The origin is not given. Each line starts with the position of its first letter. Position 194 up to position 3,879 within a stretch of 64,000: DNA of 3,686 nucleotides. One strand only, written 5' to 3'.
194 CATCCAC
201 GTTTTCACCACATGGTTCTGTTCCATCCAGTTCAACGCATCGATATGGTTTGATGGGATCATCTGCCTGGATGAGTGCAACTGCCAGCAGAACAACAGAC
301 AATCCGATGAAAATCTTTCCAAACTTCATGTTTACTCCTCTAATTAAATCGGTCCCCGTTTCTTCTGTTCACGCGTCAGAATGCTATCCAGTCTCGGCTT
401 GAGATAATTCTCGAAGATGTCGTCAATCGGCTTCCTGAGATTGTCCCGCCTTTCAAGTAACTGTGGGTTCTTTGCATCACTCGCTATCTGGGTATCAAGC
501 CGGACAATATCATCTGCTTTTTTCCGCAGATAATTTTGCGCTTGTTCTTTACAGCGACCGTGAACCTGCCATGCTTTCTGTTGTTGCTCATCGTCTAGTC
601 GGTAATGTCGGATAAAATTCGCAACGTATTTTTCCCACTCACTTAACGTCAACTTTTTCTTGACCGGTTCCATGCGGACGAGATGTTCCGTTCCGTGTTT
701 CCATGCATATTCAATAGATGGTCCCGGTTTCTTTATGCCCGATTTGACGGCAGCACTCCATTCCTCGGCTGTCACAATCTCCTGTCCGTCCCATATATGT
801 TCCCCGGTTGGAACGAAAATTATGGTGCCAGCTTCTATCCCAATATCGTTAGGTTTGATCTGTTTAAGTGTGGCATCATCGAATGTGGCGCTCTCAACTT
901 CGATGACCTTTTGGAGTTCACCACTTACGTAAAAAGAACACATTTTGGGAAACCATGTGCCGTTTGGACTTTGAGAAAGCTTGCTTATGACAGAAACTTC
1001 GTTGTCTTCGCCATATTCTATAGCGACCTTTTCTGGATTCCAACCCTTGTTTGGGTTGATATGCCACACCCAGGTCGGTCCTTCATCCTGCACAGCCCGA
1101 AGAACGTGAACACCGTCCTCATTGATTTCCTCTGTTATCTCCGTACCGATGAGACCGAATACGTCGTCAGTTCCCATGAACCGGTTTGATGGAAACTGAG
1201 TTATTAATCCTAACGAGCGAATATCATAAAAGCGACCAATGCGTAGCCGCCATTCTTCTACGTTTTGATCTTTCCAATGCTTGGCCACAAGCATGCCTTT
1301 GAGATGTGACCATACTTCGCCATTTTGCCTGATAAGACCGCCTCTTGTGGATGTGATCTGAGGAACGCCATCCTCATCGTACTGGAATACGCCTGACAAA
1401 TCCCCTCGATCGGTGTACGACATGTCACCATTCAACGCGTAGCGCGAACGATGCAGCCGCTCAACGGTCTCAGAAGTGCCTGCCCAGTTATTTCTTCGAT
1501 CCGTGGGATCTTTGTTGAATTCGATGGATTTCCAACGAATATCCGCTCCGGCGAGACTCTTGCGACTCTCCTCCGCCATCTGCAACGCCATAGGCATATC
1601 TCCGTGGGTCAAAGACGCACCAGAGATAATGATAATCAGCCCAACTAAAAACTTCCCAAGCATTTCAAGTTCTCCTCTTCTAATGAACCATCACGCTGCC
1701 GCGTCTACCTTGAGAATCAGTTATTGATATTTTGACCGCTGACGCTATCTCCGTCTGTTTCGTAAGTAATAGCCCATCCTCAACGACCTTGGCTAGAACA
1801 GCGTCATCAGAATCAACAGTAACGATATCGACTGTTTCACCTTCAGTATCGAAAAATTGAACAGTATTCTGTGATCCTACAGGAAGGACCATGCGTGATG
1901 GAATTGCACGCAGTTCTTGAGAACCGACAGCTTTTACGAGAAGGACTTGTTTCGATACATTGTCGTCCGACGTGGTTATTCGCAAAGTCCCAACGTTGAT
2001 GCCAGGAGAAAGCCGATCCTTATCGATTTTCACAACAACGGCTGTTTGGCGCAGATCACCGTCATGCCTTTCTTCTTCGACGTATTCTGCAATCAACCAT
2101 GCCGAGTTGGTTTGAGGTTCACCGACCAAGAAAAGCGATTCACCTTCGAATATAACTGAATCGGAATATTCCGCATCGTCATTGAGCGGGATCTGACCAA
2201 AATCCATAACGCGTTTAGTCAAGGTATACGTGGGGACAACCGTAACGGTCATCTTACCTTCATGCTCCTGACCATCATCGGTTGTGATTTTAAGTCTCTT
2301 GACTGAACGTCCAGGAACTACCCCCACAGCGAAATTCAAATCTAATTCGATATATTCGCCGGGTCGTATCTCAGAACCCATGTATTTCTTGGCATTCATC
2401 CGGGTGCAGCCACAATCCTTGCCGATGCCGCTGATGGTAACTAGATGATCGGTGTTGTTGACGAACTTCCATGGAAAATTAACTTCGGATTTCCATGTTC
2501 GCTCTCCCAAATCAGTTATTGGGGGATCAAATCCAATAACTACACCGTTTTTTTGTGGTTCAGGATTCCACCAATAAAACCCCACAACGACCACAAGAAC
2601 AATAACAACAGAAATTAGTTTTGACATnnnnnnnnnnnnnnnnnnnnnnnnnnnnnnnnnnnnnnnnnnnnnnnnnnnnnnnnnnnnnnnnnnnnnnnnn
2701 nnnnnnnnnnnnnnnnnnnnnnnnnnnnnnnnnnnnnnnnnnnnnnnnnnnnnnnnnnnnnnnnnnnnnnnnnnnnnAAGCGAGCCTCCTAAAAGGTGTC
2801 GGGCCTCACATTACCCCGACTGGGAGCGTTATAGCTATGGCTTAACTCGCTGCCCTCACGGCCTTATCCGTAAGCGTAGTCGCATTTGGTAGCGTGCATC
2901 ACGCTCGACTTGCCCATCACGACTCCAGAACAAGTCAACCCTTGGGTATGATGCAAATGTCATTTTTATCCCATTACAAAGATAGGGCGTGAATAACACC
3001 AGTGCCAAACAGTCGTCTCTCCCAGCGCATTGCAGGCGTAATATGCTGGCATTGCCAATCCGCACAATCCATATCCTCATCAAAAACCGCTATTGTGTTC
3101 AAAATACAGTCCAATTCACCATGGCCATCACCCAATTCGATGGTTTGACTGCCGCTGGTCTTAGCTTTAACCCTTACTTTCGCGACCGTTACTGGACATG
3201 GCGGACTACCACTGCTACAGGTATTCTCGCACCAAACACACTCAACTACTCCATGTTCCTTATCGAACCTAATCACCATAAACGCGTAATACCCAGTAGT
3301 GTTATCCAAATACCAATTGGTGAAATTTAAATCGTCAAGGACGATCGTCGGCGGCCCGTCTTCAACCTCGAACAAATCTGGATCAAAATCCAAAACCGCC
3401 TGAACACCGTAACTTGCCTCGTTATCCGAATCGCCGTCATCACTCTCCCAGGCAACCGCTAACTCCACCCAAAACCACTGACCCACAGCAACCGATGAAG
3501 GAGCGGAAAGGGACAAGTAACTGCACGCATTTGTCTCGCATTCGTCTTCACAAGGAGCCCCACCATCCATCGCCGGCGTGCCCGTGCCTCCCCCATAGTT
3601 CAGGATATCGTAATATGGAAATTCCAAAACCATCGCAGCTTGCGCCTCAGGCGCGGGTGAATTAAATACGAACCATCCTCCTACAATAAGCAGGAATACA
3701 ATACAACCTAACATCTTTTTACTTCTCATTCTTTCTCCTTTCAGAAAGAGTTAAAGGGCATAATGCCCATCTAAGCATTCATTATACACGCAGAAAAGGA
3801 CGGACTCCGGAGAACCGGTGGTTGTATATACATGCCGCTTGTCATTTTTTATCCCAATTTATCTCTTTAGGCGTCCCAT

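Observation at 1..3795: Left-end cluster of three genes for proteins with an N-terminal signal peptide or membrane anchor, with iteron-like repeats and a palindromic operator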

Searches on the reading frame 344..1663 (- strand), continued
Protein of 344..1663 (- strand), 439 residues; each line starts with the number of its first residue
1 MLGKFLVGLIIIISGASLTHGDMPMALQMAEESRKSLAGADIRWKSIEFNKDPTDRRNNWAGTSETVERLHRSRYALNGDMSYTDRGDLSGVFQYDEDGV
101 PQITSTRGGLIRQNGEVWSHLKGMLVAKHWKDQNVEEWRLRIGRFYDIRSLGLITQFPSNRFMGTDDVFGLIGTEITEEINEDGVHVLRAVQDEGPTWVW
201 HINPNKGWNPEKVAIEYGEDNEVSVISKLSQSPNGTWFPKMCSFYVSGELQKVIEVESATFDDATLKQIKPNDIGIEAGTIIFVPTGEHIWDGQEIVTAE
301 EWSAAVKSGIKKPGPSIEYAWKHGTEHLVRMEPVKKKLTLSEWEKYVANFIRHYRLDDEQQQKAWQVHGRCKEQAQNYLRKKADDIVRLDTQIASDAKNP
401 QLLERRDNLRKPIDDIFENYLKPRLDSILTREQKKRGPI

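Call 91: search_protein_families(library=phrogs, proteins=[L002:1-405:-, L002:765-1484:-, L002:1686-2891:-, L002:3196-4002:-, L002:4199-6442:-, L002:6589-8238:+], max_evalue=0.001)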
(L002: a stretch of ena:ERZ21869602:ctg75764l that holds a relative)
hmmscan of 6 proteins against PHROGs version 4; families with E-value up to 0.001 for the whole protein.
L002:1-405:- (135 aa): 1 family
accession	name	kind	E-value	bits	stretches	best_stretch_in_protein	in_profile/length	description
phrog_113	-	head and packaging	1.6e-07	30.8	1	59-128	111-183/1272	portal protein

L002:765-1484:- (239 aa): 0 families

L002:1686-2891:- (401 aa): 0 families

L002:3196-4002:- (268 aa): 0 families

L002:4199-6442:- (747 aa): 2 families
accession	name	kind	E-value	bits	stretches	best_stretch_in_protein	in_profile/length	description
phrog_2426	-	unknown function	1.2e-07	31.6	1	283-463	16-200/736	-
phrog_5359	-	unknown function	1.6e-05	25.6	1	286-437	29-190/229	-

L002:6589-8238:+ (549 aa): 0 families

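Call 103: search_protein_families(library=padloc, proteins=[window:347-1663:-], max_evalue=0.01)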
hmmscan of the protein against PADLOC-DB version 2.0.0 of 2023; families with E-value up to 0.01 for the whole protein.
window:347-1663:- (439 aa): 0 families

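Call 104: fold_search(model_id=the predicted structure, library=viral)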
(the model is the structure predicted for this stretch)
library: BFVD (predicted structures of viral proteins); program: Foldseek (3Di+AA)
matches with E <= 10: 735; with E <= 0.001: 1
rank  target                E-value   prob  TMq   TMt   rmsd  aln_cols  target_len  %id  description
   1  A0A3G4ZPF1            5.4e-04  0.97  0.19  0.28  11.9       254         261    7  Uncharacterized protein [Terrestrivirus sp.]
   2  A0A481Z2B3            4.5e-03  0.15  0.11  0.15  18.1       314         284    8  Proliferating cell nuclear antigen [Pithovirus LCPAC001]
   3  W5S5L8                8.5e-03  0.30  0.14  0.19  15.5       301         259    8  Uncharacterized protein [Pithovirus sibericum]
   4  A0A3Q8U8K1            1.6e-02  0.21  0.14  0.20  21.4       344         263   10  Uncharacterized protein [Megavirus baoshan]
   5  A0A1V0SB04            2.3e-02  0.08  0.10  0.11  22.0       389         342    9  Uncharacterized protein [Catovirus CTV1]
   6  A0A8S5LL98            2.4e-02  0.13  0.10  0.11  22.1       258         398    7  Prokaryotic membrane lipoprotein lipid attachment site [Siphoviridae sp. ctvod4]
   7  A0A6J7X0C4            2.7e-02  0.04  0.08  0.11  26.4       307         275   12  Uncharacterized protein [uncultured Caudovirales phage]
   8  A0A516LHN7            2.8e-02  0.14  0.07  0.18  15.0       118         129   17  (no name in the UniProt tables at hand)
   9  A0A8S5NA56            2.8e-02  0.13  0.08  0.07  20.2       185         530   12  Minor structural protein [Siphoviridae sp. ctBmU27]
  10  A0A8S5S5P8            3.8e-02  0.16  0.13  0.13  27.1       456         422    8  Uncharacterized protein [Myoviridae sp. cthAo37]
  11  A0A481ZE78            4.0e-02  0.09  0.09  0.08  19.7       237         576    8  Uncharacterized protein [Pithovirus LCPAC404]
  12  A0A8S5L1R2            4.3e-02  0.23  0.09  0.24  19.2       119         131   11  Coat protein [ssRNA phage Zoerhiza.1_16]
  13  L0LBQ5                4.5e-02  0.10  0.12  0.08  35.8       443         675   11  Tail fiber protein [Bacillus phage phiAGATE]
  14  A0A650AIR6            4.5e-02  0.09  0.09  0.08  23.1       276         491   13  (no name in the UniProt tables at hand)
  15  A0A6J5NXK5            5.4e-02  0.38  0.07  0.23  14.4       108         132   13  Uncharacterized protein [uncultured Caudovirales phage]
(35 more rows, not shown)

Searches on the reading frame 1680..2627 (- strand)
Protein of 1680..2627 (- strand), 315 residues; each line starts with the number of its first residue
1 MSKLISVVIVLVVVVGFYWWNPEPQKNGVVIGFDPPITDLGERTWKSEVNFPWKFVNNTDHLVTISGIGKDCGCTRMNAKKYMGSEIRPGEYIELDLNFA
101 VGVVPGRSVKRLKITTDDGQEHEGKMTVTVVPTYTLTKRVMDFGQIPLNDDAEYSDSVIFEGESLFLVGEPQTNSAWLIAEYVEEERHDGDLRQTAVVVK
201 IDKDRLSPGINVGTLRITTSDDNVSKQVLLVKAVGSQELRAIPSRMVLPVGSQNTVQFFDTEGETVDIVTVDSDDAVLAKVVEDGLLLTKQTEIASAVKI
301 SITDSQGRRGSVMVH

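Call 4: search_protein_families(library=pfam, proteins=[window:1680-2627:-], max_evalue=1)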
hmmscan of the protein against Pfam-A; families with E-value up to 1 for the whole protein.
window:1680-2627:- (315 aa): 2 families
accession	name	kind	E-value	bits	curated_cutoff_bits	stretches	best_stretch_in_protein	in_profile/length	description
PF07610.17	DUF1573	-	5.9e-11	42.7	26.1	1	33-121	3-88/98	Protein of unknown function (DUF1573)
PF22544.2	HYDIN_VesB_CFA65-like_Ig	-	0.00026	21.6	25.5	1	31-128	3-97/100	HYDIN/CFA65/VesB-like, Ig-like domain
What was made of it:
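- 1680..2627 (-): 315-aa DUF1573 protein with an N-terminal membrane anchor and an invariant C72-x-C74 (DCGCT). First gene of the operon. Pfam PF07610 at 42.7 bits (call 4).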

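Call 9: search_protein_families(library=phrogs, proteins=[window:1680-2627:-], max_evalue=0.1)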
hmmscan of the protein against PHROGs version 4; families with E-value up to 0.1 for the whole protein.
window:1680-2627:- (315 aa): 0 families

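Call 10: search_protein_families(library=ncbifam, proteins=[window:1680-2627:-], max_evalue=0.1)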
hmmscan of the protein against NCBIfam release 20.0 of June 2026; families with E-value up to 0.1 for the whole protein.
window:1680-2627:- (315 aa): 1 family
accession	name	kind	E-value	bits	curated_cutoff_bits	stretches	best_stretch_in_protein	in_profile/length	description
NF041425.1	OS_HP2_seleno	subfamily_domain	7.1e-05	23.1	100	1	49-129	17-94/98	OS_HP2 family (seleno)protein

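Call 21: find_related_loci(query=window:1683-2627:-, collection=viral_contigs, flank=10000)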
Query window:1683-2627:- (315 aa) in viral_contigs; peptide patterns used: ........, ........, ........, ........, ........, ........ (x = any residue, [..] = any of these).
4 stretches matched a pattern, but none encodes a relative of the query by tblastn (E <= 1e-3).

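Call 26: find_encoding_contigs(protein=window:1683-2627:-, flank=10000, max_places=5)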
Protein window:1683-2627:- (315 aa): 1 contig read that carries it; 1 place shown.
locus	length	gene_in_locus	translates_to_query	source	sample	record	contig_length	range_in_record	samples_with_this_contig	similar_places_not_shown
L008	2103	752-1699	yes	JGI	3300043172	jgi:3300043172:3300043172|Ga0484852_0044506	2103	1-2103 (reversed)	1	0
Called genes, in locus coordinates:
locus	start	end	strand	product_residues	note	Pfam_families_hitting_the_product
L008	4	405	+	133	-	-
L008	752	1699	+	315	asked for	PF07610:DUF1573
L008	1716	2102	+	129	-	?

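Call 67: find_homologous_proteins(query=window:1683-2627:-)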
Query window:1683-2627:- (315 aa): 1 proteins with E <= 0.001 among 1201 candidates.
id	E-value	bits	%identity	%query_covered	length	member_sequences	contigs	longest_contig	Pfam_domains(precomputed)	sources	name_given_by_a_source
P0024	7.1e-205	697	100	100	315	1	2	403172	PF07610.18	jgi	jgi:hypothetical protein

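Call 103: search_protein_families(library=padloc, proteins=[window:1683-2627:-], max_evalue=0.01)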
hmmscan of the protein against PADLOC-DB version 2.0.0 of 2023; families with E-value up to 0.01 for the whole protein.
window:1683-2627:- (315 aa): 0 families

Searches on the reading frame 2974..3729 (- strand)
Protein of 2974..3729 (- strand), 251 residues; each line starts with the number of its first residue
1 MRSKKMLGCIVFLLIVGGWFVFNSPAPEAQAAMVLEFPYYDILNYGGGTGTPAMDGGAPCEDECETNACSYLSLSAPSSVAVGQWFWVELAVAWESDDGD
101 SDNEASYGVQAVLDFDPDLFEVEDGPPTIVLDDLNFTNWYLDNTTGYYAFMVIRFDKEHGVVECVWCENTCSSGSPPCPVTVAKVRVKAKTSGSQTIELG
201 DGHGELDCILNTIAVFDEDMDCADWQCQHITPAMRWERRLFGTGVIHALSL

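Call 4: search_protein_families(library=pfam, proteins=[window:2974-3729:-], max_evalue=1)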
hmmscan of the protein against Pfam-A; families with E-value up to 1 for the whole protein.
window:2974-3729:- (251 aa): 2 families
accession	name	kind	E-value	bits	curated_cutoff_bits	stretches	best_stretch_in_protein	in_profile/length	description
PF24569.1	CFAP161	-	0.29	10.9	27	1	216-238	161-183/245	Cilia- and flagella-associated protein 161-like domain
PF08502.15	LeuA_dimer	-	0.3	11.4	24.9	1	183-231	37-86/131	LeuA allosteric (dimerisation) domain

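Call 9: search_protein_families(library=phrogs, proteins=[window:2974-3729:-], max_evalue=0.1)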
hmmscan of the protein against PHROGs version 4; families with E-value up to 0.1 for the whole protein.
window:2974-3729:- (251 aa): 0 families

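Call 10: search_protein_families(library=ncbifam, proteins=[window:2974-3729:-], max_evalue=0.1)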
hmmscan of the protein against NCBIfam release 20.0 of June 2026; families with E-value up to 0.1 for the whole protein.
window:2974-3729:- (251 aa): 0 families

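Call 44: find_homologous_proteins(query=window:2977-3729:-)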
Query window:2977-3729:- (251 aa): 1 proteins with E <= 0.001 among 254 candidates.
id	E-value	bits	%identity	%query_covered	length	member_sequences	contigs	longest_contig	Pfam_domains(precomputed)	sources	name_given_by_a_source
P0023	1.0e-85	305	58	88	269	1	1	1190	-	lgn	-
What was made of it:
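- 2974..3729 (-): 251-aa secreted, Cys-rich (12 Cys), all-beta near-orphan protein. An independent cassette, not part of the trio. One homologue only (P0023, 58% identity; call 44).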

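Call 45: find_encoding_contigs(protein=P0023, flank=5000)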
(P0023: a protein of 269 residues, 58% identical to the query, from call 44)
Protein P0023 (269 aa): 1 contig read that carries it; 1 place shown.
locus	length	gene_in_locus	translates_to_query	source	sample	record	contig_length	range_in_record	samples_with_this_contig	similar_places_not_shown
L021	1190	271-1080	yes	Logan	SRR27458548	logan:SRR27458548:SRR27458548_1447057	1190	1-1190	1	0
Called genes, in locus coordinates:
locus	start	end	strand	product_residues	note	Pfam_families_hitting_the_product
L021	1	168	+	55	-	?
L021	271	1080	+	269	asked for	-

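Call 80: predict_structure(alignment_id=A4)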
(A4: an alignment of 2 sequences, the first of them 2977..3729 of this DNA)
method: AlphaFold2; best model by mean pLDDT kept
length: 251 residues; sequences in the alignment: 2
mean_pLDDT: 44.1   pTM: 0.45
mean pLDDT of the five models: 44.1, 44.1, 41.8, 39.4, 37.1
residues with pLDDT >= 90: 0; 70-90: 20; 50-70: 66; < 50: 165
segments of 3 or more residues with pLDDT < 50: 24-70, 95-108, 128-179, 201-251
pLDDT, mean of each block of 10 residues (from residue 1): 59 68 41 26 28 26 33 59 73 49 43 60 57 41 44 35 26 36 66 65 38 40 31 37 23 22
secondary structure, 60 per line:
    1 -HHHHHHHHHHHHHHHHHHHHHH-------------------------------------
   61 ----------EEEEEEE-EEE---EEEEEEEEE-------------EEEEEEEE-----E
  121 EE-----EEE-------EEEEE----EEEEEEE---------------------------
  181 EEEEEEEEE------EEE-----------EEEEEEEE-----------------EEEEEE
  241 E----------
elements in order: H2-23 E71-77 E79-81 E85-93 E107-114 E120-122 E128-130 E138-142 E147-153 E181-189 E196-198 E210-217 E235-241
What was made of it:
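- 2974..3729 (-): AF2 model unusable at pLDDT 44 (call 80).
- Tried and rejected: A structure for the 251-aa protein failed at pLDDT 44 and was not searched (call 80).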

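Call 103: search_protein_families(library=padloc, proteins=[window:2977-3729:-], max_evalue=0.01)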
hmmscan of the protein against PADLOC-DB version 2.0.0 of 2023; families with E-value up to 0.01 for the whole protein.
window:2977-3729:- (251 aa): 0 families
